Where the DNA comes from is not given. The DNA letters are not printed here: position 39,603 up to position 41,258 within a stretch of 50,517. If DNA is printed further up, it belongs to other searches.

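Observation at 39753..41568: CD-NTase/SMODS-type nucleotidyltransferase with AGS-C-like tail, translationally coupled to a SLATT-like 2-TM protein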

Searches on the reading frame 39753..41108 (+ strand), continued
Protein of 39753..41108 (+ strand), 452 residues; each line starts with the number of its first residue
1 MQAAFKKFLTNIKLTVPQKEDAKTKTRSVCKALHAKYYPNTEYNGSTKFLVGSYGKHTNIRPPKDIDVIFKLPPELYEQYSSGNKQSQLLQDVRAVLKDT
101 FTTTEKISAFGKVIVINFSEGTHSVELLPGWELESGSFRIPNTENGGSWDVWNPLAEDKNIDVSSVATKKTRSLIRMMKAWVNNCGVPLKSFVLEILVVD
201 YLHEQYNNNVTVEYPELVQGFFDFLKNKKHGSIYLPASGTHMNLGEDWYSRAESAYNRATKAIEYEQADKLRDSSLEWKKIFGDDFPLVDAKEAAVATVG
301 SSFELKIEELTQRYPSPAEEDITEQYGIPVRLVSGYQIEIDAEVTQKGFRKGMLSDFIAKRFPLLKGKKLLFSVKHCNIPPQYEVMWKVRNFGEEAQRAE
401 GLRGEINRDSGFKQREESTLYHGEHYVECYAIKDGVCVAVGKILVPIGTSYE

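Call 10: find_related_loci(query=A1, collection=genome_contigs, flank=6000)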
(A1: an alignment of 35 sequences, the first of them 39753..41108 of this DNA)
Query A1 (452 aa) in genome_contigs; peptide patterns used: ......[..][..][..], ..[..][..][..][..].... (x = any residue, [..] = any of these).
230 stretches matched a pattern; 169 encode a relative of the query (tblastn E <= 1e-3); the best 80 are kept; 80 distinct loci.
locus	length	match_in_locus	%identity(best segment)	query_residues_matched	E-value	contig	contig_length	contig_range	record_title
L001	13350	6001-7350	63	1-452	0e+0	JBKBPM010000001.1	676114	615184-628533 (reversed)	MAG: Candidatus Paceibacteria bacterium isolate 21H_026.bin.18 NODE_12_length_676114_cov_195.947735, whole genome shotgu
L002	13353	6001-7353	61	1-452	0e+0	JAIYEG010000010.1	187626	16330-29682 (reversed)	MAG: bacterium isolate H1_MAG_00060 pond_H1_MAG_00060_000000000005, whole genome shotgun sequence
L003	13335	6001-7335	51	1-451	4e-153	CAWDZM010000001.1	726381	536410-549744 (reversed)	MAG: uncultured bacterium isolate MFD01223.bin.1.73 genome assembly, contig: contig_20113, whole genome shotgun sequence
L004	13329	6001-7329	51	1-447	2e-150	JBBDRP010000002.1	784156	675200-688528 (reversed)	MAG: Candidatus Paceibacterota bacterium isolate LejiaC_46_52 Lejia_C_3_length_784156_cov_32, whole genome shotgun seque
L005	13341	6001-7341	50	1-448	2e-145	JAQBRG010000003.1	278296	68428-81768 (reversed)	MAG: Parcubacteria group bacterium isolate RYN_393 scaffold_77704, whole genome shotgun sequence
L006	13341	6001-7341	49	1-449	1e-140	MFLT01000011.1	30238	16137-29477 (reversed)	MAG: Candidatus Kaiserbacteria bacterium RIFCSPLOWO2_01_FULL_45_25 rifcsplowo2_01_scaffold_8390, whole genome shotgun se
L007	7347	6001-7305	48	1-451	4e-135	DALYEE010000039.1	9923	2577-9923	MAG TPA_asm: Candidatus Magasanikbacteria bacterium isolate CTOTU14245 NODE_1659_length_9923_cov_3.027057, whole genome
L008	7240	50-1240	51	50-447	1e-130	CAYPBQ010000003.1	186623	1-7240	MAG TPA_asm: uncultured Candidatus Saccharibacteria bacterium isolate SRP292972_co3_30 genome assembly, contig: NODE_110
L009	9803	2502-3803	48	1-451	3e-130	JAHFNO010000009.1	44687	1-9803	MAG: Candidatus Nomurabacteria bacterium isolate nzgw482 NODE_1004_length_44688_cov_5.313618, whole genome shotgun seque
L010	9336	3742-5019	49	5-451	2e-127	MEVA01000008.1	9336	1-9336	MAG: candidate division WWE3 bacterium RIFCSPHIGHO2_01_FULL_42_13 rifcsphigho2_01_scaffold_21559, whole genome shotgun s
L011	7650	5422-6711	45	1-448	2e-122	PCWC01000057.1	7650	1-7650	MAG: Parcubacteria group bacterium CG11_big_fil_rev_8_21_14_0_20_39_22 CG11_8_21_14_0.20_scaffold_6690_c, whole genome s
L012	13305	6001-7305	46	1-451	4e-119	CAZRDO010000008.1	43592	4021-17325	MAG TPA_asm: uncultured Candidatus Saccharibacteria bacterium isolate SRP219642_co5_552 genome assembly, contig: NODE_11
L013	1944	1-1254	48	14-451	6e-126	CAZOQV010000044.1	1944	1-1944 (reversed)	MAG TPA_asm: uncultured Gammaproteobacteria bacterium isolate SRP192927_co2_309 genome assembly, contig: NODE_164998_len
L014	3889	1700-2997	48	1-448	4e-109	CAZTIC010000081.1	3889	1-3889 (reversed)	MAG TPA_asm: uncultured Gammaproteobacteria bacterium isolate SRP191223_co1_14 genome assembly, contig: NODE_36256_lengt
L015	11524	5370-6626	43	1-448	6e-104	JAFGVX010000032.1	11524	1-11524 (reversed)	MAG: Campylobacterales bacterium isolate ZodW_Metabat.188 k87_4117607, whole genome shotgun sequence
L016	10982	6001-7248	43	1-447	4e-103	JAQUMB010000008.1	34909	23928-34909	MAG: Patescibacteria group bacterium isolate STD1_144 NODE_2406_length_34909_cov_4.265655_Sandtown_D1, whole genome shot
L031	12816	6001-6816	46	1-287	1e-75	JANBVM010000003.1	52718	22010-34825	MAG: Patescibacteria group bacterium isolate AMOR_Bin_1762 NODE_3_length_52718_cov_47.227845, whole genome shotgun seque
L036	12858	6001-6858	41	1-294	8e-68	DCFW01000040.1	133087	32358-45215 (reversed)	MAG TPA_asm: Bacteroidales bacterium UBA1794 UBA1794_contig_284, whole genome shotgun sequence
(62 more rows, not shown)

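Call 11: list_cluster_members(proteins=[window:39753-41108:+, window:41104-41565:+, window:41565-42632:+])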
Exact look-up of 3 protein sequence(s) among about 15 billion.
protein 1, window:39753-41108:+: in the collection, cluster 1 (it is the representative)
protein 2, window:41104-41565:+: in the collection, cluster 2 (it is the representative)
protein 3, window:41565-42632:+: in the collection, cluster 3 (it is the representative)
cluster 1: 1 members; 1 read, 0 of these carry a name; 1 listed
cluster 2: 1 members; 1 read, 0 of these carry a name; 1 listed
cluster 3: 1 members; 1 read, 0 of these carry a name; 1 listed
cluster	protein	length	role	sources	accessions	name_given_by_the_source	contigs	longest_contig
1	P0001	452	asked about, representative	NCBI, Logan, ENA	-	-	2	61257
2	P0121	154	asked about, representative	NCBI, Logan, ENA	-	-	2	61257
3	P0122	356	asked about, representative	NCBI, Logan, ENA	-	-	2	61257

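Call 16: find_encoding_contigs(protein=P0001, flank=10000, max_places=3)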
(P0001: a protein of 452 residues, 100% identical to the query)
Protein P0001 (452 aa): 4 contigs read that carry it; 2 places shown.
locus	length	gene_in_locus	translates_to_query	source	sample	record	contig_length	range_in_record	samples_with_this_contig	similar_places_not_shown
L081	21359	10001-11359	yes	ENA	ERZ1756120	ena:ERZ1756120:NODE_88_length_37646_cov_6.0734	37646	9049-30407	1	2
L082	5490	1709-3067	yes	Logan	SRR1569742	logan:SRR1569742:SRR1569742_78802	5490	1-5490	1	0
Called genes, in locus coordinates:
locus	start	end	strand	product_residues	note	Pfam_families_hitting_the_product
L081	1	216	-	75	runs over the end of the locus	PF18903:DUF5659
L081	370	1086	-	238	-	-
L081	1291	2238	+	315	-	-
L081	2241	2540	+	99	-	-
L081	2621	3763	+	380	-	PF13784:Fic_N, PF02661:Fic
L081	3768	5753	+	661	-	PF12161:HsdM_N, PF02384:N6_Mtase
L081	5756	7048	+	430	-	PF01420:Methylase_S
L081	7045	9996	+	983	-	PF04313:HSDR_N, PF04851:ResIII, PF00270:DEAD (weak), PF18766:SWI2_SNF2, PF22679:T1R_D3-like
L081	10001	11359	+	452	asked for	PF18144:SMODS, PF18134:AGS_C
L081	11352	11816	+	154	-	-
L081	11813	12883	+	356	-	-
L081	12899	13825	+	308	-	PF14088:DUF4268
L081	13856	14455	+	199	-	-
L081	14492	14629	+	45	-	-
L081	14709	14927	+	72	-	PF03994:DUF350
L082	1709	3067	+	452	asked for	PF18144:SMODS, PF18134:AGS_C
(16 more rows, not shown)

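Call 28: predict_structure(alignment_id=A1)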
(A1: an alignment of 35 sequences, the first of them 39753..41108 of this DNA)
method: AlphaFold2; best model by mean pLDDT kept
length: 452 residues; sequences in the alignment: 35
mean_pLDDT: 91.2   pTM: 0.65
mean pLDDT of the five models: 91.2, 88.5, 88.4, 88.1, 87.9
residues with pLDDT >= 90: 348; 70-90: 88; 50-70: 12; < 50: 4
segments of 3 or more residues with pLDDT < 50: 297-299
pLDDT, mean of each block of 10 residues (from residue 1): 94 93 94 96 94 94 92 93 87 92 76 86 91 93 86 92 94 98 96 96 95 97 96 92 94 98 94 96 94 53 79 93 94 91 88 87 89 94 95 93 93 92 94 96 89 52
secondary structure, 60 per line:
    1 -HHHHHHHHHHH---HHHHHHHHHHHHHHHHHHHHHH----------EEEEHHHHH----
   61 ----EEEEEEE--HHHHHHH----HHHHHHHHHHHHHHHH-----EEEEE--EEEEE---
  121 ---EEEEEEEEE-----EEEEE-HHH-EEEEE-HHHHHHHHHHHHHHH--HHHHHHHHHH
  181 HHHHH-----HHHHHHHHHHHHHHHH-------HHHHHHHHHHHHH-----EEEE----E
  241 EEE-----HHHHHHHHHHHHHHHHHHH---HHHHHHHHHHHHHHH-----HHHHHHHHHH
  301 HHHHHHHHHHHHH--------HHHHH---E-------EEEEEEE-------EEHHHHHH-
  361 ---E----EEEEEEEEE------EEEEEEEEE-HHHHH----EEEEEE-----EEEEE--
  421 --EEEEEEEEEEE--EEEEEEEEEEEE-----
elements in order: H2-12 H16-37 E48-51 H52-56 E65-71 H74-80 H85-100 E106-110 E113-117 E124-132 E138-142 E148-152 H154-168 H171-185 H191-206 H214-226 E232-235 E240-243 H249-267 H271-285 H291-313 H322-326 E338-344 H354-359 E369-377 E384-392 H394-398 E403-408 E414-418 E423-433 E436-447

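Call 32: fold_search(model_id=the predicted structure, library=pdb)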
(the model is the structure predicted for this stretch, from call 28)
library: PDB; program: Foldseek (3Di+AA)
matches with E <= 10: 1529; with E <= 0.001: 223
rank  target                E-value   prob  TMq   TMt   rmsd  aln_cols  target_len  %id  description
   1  6p8u_A                3.1e-17  1.00  0.50  0.72   4.6       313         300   22  Structure of P. aeruginosa ATCC27853 CdnD:HORMA2:Peptide 1 complex (released 2019-12-25)
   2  6p82_B                3.3e-17  1.00  0.52  0.76   4.0       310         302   22  Structure of P. aeruginosa ATCC27853 CdnD, Apo form 1 (released 2019-12-25)
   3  6p8j_A                3.7e-17  1.00  0.52  0.75   4.1       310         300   22  Structure of P. aeruginosa ATCC27853 CdnD D62N/D64N mutant bound to ATP (released 2019-12-25)
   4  6p82_A                6.2e-17  1.00  0.52  0.76   3.8       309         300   22  Structure of P. aeruginosa ATCC27853 CdnD, Apo form 1 (released 2019-12-25)
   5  6p82_D                6.5e-17  1.00  0.53  0.77   3.9       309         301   22  Structure of P. aeruginosa ATCC27853 CdnD, Apo form 1 (released 2019-12-25)
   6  7ljo                  6.6e-14  1.00  0.51  0.77   3.6       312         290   17  Structure of the Bacteroides fragilis CD-NTase CdnB in complex with ADP (released 2021-06-02)
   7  8yss                  3.2e-13  1.00  0.48  0.63   7.3       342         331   17  Crystal structure of the apo form of Deinococcus wulumuqiensis CD-NTase DwCdnB (released 2025-01-29)
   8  8ysc                  6.7e-13  1.00  0.48  0.65   6.3       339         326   18  Crystal structure of the Deinococcus wulumuqiensis CD-NTase DwCdnB in complex with ATP (form 1) (released 2025-01-29)
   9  7to3_C                1.1e-12  1.00  0.49  0.61   4.2       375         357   19  Structure of Enterobacter cloacae Cap2-CdnD02 2:2 complex (released 2023-01-11)
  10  8ysi                  1.2e-12  1.00  0.48  0.65   6.9       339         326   18  Crystal structure of the Deinococcus wulumuqiensis CD-NTase DwCdnB in complex with UTP (released 2025-01-29)
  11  8yse                  1.7e-12  1.00  0.48  0.65   5.6       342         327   18  Crystal structure of the Deinococcus wulumuqiensis CD-NTase DwCdnB in complex with dATP (released 2025-01-29)
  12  7ljl_A                1.9e-12  1.00  0.51  0.65   3.9       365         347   20  Structure of the Enterobacter cloacae CD-NTase CdnD in complex with ATP (released 2021-06-02)
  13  8ysg                  2.2e-12  1.00  0.49  0.67   5.6       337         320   17  Crystal structure of the Deinococcus wulumuqiensis CD-NTase DwCdnB in complex with GTP (released 2025-01-29)
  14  8ysn                  2.6e-12  1.00  0.49  0.68   4.7       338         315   19  Crystal structure of the Deinococcus wulumuqiensis CD-NTase DwCdnB Ear-cut mutant (released 2025-01-29)
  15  8ysk                  2.9e-12  1.00  0.47  0.63   7.1       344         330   18  Crystal structure of the Deinococcus wulumuqiensis CD-NTase DwCdnB in complex with UTP Mn (released 2025-01-29)
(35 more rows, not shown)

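Call 47: search_dna_similar(query=window:39753-41108:+, collection=plasmids, mode=protein, max_rows=15)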
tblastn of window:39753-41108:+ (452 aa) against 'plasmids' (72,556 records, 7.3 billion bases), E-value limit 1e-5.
Records with a match: 255; places in all: 257; records where one place covers at least 80% of the query: 89.
Best place of each record, by identity: <60% 255.
By first word of the organism name: Enterococcus 84; Bacillus 20; Klebsiella 19; Salmonella 17; Escherichia 12; Rhodococcus 7; Rhizobium 7; Lactiplantibacillus 7; Paenibacillus 4; Phaeobacter 4; and 51 more.
By predicted mobility (MOB-suite, as given by PLSDB): non-mobilizable 105; conjugative 81; mobilizable 69.
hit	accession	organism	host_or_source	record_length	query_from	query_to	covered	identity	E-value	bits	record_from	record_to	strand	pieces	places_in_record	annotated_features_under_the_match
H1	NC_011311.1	Aliivibrio salmonicida LFI1238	-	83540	5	451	99%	33.1%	1e-58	215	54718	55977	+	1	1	nucleotidyltransferase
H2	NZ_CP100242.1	Burkholderia glumae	cell culture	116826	5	447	98%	33.0%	1e-62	227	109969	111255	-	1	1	nucleotidyltransferase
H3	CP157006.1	Methylomonas sp. AM2-LC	-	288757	5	447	98%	32.7%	3e-61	223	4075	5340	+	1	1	record has no annotation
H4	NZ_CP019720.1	Paenibacillus larvae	honeybees,cell culture,foul brood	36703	1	449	99%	31.9%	2e-55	206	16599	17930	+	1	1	nucleotidyltransferase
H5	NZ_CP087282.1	Leclercia adecarboxylata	pig feed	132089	5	447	98%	32.3%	2e-60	221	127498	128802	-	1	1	nucleotidyltransferase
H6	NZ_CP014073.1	Klebsiella quasipneumoniae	Homo sapiens,urine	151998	5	447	98%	32.3%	2e-58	214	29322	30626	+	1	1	nucleotidyltransferase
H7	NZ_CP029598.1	Klebsiella quasipneumoniae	Homo sapiens,urine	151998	5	447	98%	32.3%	2e-58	214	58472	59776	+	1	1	nucleotidyltransferase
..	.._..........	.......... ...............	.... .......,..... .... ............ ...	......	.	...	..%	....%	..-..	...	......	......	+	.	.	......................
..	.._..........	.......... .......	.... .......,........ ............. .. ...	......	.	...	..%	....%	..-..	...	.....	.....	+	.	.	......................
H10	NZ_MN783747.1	Klebsiella oxytoca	-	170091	5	447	98%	32.3%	2e-58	214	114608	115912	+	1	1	nucleotidyltransferase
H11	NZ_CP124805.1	Klebsiella variicola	Homo sapiens,Human gut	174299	5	447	98%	32.3%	2e-58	214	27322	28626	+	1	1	nucleotidyltransferase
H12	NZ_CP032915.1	Enterobacter roggenkampii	Homo sapiens,single culture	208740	5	447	98%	32.3%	2e-58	214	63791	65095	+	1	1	nucleotidyltransferase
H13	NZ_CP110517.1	Klebsiella pneumoniae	natural water sources close by farm or ...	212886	5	447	98%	32.3%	2e-58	214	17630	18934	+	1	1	nucleotidyltransferase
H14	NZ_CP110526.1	Klebsiella pneumoniae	natural water sources close by farm or ...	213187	5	447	98%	32.3%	2e-58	214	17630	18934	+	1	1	nucleotidyltransferase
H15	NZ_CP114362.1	Klebsiella variicola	Homo sapiens,blood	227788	5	447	98%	32.3%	2e-58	214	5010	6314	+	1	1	nucleotidyltransferase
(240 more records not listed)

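Call 48: search_dna_similar(query=window:39753-41108:+, collection=phages, mode=protein, max_rows=10)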
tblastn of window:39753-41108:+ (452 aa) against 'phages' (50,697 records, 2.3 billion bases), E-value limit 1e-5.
Records with a match: 3; places in all: 3; records where one place covers at least 80% of the query: 0.
Best place of each record, by identity: <60% 3.
By first word of the organism name: Listeria 2; Enterococcus 1.
By host as written in the record: Listeria monocytogenes 2; Enterococcus faecalis 1.
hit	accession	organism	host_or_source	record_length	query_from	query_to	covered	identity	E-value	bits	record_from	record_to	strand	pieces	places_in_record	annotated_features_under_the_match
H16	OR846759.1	Listeria phage LM 4-11-1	Listeria monocytogenes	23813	8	200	43%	28.2%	1e-10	70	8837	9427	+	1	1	record has no annotation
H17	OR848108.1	Listeria phage LM 4-14-1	Listeria monocytogenes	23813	8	200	43%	28.2%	1e-10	70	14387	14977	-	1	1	record has no annotation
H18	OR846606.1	Enterococcus phage Efs 1-1-1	Enterococcus faecalis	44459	321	448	28%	36.8%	5e-17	90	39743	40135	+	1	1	record has no annotation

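Call 49: get_annotated_region(hit=H6, flank=3000)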
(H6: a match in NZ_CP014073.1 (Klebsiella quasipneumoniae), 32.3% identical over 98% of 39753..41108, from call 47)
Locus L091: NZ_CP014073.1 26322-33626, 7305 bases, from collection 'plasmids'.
description: Klebsiella quasipneumoniae strain FDAARGOS_93 plasmid unnamed2, complete sequence
organism: Klebsiella quasipneumoniae (NCBI taxid 1463165)
taxonomy: Bacteria; Pseudomonadota; Gammaproteobacteria; Enterobacterales; Enterobacteriaceae; Klebsiella; Klebsiella quasipneumoniae
host: -; source: Homo sapiens,urine; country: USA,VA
typing (MOB-suite, as given by PLSDB): non-mobilizable; replicon IncFIB,IncFII,rep_cluster_2183
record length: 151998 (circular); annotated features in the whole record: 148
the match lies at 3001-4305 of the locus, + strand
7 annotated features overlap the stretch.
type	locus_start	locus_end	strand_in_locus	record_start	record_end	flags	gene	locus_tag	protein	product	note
CDS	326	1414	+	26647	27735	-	pifC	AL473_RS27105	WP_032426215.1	transcriptional repressor PifC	-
CDS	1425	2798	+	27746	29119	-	-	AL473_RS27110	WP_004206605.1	hypothetical protein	-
CDS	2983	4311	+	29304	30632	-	-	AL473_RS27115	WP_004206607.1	nucleotidyltransferase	-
CDS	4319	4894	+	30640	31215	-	-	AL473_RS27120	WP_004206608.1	SLATT domain-containing protein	-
CDS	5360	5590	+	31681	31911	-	vapB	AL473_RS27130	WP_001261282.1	type II toxin-antitoxin system VapB family antitoxin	-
CDS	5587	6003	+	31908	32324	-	-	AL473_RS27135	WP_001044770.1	type II toxin-antitoxin system VapC family toxin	-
CDS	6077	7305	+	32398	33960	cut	-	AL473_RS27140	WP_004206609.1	AAA family ATPase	-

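Call 50: get_annotated_region(hit=H1, flank=3000)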
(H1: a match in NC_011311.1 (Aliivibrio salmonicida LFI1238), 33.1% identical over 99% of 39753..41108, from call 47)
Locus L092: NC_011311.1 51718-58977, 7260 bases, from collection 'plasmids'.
description: Aliivibrio salmonicida LFI1238 plasmid pVSAL840, complete sequence
organism: Aliivibrio salmonicida LFI1238 (NCBI taxid 316275)
taxonomy: Bacteria; Pseudomonadota; Gammaproteobacteria; Vibrionales; Vibrionaceae; Aliivibrio; Aliivibrio salmonicida; Aliivibrio salmonicida LFI1238
host: -; source: -; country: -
typing (MOB-suite, as given by PLSDB): conjugative; replicon rep_cluster_1462; relaxase MOBF; mating-pair formation MPF_F
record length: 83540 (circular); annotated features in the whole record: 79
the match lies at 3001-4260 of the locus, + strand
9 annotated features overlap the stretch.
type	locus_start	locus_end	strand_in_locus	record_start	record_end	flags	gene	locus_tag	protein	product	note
CDS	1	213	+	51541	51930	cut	-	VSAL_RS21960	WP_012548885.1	hypothetical protein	-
CDS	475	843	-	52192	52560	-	-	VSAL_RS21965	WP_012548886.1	hypothetical protein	-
CDS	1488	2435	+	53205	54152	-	-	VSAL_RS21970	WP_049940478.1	Abi family protein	-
CDS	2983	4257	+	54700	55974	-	-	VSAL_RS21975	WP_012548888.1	nucleotidyltransferase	-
CDS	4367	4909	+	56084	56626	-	-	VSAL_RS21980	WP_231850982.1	SLATT domain-containing protein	-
CDS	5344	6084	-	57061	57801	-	-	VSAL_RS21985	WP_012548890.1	IS6-like element ISVsa4 family transposase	GO:0006313 - DNA transposition [Evidence IEA]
CDS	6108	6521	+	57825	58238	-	-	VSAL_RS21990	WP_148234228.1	hypothetical protein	-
CDS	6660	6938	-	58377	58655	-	-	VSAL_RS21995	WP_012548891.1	type II toxin-antitoxin system mRNA interferase toxin, RelE/StbE family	-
CDS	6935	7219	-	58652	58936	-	-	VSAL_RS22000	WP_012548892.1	DNA-damage-inducible protein J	-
